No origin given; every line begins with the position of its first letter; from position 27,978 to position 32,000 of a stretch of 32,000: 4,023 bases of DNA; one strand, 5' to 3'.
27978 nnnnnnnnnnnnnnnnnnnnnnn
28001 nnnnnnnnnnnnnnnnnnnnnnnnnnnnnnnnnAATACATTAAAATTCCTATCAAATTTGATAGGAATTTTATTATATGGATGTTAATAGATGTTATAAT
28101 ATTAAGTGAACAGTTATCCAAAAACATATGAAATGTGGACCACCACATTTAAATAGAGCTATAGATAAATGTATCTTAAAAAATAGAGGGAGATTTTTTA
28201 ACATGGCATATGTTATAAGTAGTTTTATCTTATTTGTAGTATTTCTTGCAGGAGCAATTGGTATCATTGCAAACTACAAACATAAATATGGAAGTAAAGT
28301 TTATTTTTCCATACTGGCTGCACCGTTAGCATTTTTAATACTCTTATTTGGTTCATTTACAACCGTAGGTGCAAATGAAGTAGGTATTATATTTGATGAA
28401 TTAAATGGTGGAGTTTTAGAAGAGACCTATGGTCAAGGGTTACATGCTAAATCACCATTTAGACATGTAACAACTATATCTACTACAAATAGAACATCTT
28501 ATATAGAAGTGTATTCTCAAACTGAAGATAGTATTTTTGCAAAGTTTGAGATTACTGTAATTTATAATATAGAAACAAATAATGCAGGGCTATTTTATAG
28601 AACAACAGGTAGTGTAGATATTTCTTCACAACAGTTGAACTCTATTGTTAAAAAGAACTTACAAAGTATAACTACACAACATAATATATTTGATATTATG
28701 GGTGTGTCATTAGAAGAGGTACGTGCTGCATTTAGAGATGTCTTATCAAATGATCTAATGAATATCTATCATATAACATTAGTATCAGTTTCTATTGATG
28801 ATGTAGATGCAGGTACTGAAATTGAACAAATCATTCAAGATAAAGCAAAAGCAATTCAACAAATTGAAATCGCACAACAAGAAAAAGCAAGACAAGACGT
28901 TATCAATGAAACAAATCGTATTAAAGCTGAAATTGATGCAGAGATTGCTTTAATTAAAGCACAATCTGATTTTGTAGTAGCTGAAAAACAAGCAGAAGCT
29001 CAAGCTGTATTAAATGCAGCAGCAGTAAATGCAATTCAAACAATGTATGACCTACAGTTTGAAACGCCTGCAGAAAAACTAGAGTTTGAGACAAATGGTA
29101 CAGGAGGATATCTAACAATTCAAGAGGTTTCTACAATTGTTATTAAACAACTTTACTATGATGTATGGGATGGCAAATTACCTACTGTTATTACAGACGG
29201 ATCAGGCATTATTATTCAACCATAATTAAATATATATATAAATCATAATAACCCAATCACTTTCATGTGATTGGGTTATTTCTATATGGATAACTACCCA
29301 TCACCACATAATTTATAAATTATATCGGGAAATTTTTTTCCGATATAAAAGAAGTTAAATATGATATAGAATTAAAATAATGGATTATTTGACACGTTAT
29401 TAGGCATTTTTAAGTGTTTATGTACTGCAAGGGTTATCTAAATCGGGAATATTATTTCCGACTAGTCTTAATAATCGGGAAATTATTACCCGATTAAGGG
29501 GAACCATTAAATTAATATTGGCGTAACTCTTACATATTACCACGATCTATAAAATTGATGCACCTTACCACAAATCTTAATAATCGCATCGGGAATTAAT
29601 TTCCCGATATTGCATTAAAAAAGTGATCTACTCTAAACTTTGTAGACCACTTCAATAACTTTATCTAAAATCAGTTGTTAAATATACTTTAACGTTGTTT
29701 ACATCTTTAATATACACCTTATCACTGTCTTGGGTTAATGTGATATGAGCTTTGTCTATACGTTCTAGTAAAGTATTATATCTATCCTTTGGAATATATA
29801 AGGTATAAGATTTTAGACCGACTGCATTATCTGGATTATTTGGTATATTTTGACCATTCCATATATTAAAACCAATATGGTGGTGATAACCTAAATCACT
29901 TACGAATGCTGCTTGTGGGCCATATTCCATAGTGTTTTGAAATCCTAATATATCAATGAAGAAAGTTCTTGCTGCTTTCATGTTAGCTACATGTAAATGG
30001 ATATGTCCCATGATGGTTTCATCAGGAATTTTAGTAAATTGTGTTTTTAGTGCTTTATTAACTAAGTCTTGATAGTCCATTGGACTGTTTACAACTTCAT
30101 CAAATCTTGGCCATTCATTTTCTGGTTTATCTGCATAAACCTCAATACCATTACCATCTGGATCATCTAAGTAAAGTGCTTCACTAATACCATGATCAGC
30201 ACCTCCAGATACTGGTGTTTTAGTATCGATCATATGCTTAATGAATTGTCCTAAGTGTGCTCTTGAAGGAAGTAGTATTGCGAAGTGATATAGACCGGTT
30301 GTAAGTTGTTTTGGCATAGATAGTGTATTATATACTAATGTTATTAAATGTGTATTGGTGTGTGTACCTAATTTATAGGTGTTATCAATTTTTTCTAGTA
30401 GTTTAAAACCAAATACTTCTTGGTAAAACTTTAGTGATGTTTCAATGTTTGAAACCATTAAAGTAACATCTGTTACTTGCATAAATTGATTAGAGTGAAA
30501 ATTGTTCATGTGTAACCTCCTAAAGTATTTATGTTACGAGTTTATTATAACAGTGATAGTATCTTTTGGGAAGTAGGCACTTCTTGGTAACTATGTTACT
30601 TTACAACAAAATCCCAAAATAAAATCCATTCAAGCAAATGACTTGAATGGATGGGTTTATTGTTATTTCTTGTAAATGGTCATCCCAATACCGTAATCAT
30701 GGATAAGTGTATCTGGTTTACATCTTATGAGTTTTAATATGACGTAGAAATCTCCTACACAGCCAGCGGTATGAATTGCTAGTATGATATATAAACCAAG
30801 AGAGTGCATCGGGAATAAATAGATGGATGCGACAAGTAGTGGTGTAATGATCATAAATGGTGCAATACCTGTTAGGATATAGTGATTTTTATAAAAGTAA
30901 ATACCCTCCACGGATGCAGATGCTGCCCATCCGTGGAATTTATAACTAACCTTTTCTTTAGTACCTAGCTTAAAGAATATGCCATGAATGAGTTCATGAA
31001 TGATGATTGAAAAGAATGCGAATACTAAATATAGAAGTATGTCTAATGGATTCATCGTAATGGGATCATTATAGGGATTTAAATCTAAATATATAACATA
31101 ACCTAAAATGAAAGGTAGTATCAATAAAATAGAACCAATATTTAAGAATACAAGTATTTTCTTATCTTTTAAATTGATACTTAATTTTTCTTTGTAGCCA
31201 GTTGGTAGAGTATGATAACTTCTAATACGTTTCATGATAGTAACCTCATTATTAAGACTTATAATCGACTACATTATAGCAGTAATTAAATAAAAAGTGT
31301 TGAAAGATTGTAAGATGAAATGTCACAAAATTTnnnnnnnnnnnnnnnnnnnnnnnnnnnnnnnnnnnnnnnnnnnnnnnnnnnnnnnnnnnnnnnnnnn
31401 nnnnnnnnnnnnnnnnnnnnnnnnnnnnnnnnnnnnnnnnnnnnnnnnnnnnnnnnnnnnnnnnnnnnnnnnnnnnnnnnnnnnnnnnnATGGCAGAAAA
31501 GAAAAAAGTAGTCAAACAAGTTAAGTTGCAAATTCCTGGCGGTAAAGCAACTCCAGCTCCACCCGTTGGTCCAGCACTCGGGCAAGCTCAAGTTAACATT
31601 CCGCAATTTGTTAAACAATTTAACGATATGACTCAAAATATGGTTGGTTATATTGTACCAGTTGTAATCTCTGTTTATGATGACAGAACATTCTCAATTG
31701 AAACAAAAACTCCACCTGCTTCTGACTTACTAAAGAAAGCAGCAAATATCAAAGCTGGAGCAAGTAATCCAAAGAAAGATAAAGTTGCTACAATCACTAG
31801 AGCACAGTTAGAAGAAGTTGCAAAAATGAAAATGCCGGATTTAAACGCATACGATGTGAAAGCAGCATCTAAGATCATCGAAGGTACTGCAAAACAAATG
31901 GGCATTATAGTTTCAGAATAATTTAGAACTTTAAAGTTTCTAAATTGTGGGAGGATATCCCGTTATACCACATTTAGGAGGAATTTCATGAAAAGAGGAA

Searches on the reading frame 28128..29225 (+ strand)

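Call 8: search_protein_families(library=ncbifam, proteins=[window:28128-29225:+], max_evalue=1)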
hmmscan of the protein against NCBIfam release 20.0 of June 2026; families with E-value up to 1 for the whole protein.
window:28128-29225:+ (365 aa): 1 family
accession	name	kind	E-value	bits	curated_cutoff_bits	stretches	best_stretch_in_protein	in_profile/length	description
NF045993.1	MAG0130_MAG3770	subfamily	0.038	13.9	85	1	12-74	7-68/140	MAG0130/MAG3770 family membrane protein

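Call 9: search_protein_families(library=pfam, proteins=[window:28128-29225:+], max_evalue=0.01)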
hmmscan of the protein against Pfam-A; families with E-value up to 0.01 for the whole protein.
window:28128-29225:+ (365 aa): 1 family
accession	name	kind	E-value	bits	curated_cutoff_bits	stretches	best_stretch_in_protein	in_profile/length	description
PF01145.31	Band_7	-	9.9e-21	75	23.6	1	79-257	2-175/176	SPFH domain / Band 7 family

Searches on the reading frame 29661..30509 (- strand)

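Call 8: search_protein_families(library=ncbifam, proteins=[window:29661-30509:-], max_evalue=1)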
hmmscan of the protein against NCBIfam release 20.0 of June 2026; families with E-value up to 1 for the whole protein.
window:29661-30509:- (282 aa): 38 families (the best 25 are shown)
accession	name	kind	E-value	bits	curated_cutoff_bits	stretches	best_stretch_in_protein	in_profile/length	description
TIGR02295.1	HpaD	equivalog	9e-13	48.1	321.4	2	6-127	134-260/298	3,4-dihydroxyphenylacetate 2,3-dioxygenase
TIGR03211.1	catechol_2_3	equivalog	1.6e-10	40.8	320.2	2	15-127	149-264/303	catechol 2,3-dioxygenase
NF000496.2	Fos_GSH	equivalog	8.2e-10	38.9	180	2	12-127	5-117/136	fosfomycin resistance glutathione transferase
NF032892.0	fosA7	exception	3.6e-08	33.6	305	2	12-126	5-116/140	FosA7 family fosfomycin resistance glutathione transferase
NF053877.1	FosA12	exception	1.4e-07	31.7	270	1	12-126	5-113/135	fosfomycin resistance glutathione transferase FosA12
NF050074.1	glyox_I_GloA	exception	1.5e-07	31.6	165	1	14-125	4-120/121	lactoylglutathione lyase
TIGR03213.1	23dbph12diox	equivalog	2.6e-07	30.4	366.45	2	106-196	97-172/287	biphenyl-2,3-diol 1,2-dioxygenase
NF003152.0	PRK04101.1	equivalog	5.1e-07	30.1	171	1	12-126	5-118/139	metallothiol transferase FosB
NF000124.1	fos-Vibrio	exception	6.3e-07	29.6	250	1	12-126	5-111/132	FosG/FosC2-related fosfomycin resistance glutathione transferase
NF000221.4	FosA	exception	8.4e-07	29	250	1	13-125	6-115/137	FosA family fosfomycin resistance glutathione transferase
TIGR00068.2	glyox_I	equivalog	1.3e-06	28.4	120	1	14-44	4-34/143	lactoylglutathione lyase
NF007629.0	PRK10291.1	equivalog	1.8e-06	27.9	246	1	11-128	2-127/135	lactoylglutathione lyase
NF000493.1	Fos_BSH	exception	2e-06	28.2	240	1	12-127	4-118/137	FosB/FosD family fosfomycin resistance bacillithiol transferase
NF033933.0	fosA8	exception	2.7e-06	27.7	300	1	13-125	6-115/138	FosA8 family fosfomycin resistance glutathione transferase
NF050075.1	SMU1112c_YaeR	equivalog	3e-06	27.5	140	2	11-125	3-124/125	SMU1112c/YaeR family gloxylase I-like metalloprotein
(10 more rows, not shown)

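Call 9: search_protein_families(library=pfam, proteins=[window:29661-30509:-], max_evalue=0.01)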
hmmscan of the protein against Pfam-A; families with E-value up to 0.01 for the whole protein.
window:29661-30509:- (282 aa): 4 families
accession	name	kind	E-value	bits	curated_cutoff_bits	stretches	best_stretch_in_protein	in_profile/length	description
PF00903.31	Glyoxalase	-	6.3e-19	69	20.6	1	15-124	5-121/121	Glyoxalase/Bleomycin resistance protein/Dioxygenase superfamily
PF22677.2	Ble-like_N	-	1.4e-08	34.8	24.5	1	11-41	1-30/41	Bleomycin resistance protein-like N-terminal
PF12681.13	Glyoxalase_2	-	7.1e-07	29.6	30.1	0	15-124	4-113/118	Glyoxalase-like domain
PF14506.12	CppA_N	-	0.0071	16.8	25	0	16-53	5-42/124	CppA N-terminal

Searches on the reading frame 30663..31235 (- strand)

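Call 8: search_protein_families(library=ncbifam, proteins=[window:30663-31235:-], max_evalue=1)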
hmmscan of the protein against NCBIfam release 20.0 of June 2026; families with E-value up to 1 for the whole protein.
window:30663-31235:- (190 aa): 1 family
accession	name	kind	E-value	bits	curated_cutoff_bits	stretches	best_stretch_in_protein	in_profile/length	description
NF038216.1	ABZJ_00895_fam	subfamily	0.041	13.8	33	1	27-94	65-130/134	ABZJ_00895 family protein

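Call 9: search_protein_families(library=pfam, proteins=[window:30663-31235:-], max_evalue=0.01)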
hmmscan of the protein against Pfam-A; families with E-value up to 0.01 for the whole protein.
window:30663-31235:- (190 aa): 1 family
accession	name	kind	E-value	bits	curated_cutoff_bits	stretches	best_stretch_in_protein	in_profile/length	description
PF11667.14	DUF3267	-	8.1e-25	87.7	27.1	1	74-175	2-106/108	Putative zincin peptidase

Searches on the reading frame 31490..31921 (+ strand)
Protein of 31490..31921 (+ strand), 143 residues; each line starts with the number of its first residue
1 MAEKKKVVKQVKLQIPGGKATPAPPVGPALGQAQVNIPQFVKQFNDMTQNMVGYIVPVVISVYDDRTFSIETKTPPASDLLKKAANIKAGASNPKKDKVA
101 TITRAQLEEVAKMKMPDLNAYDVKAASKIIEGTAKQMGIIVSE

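Call 9: search_protein_families(library=pfam, proteins=[window:31490-31921:+], max_evalue=0.01)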
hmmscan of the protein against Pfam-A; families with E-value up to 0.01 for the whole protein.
window:31490-31921:+ (143 aa): 2 families
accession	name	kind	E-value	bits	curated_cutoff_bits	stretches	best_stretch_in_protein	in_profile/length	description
PF03946.19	Ribosomal_L11_N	-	1.3e-27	95.7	32.9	1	11-68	1-58/58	Ribosomal protein L11, N-terminal domain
PF00298.24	Ribosomal_L11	-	7.5e-27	94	21.4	1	73-141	1-69/69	Ribosomal protein L11, RNA binding domain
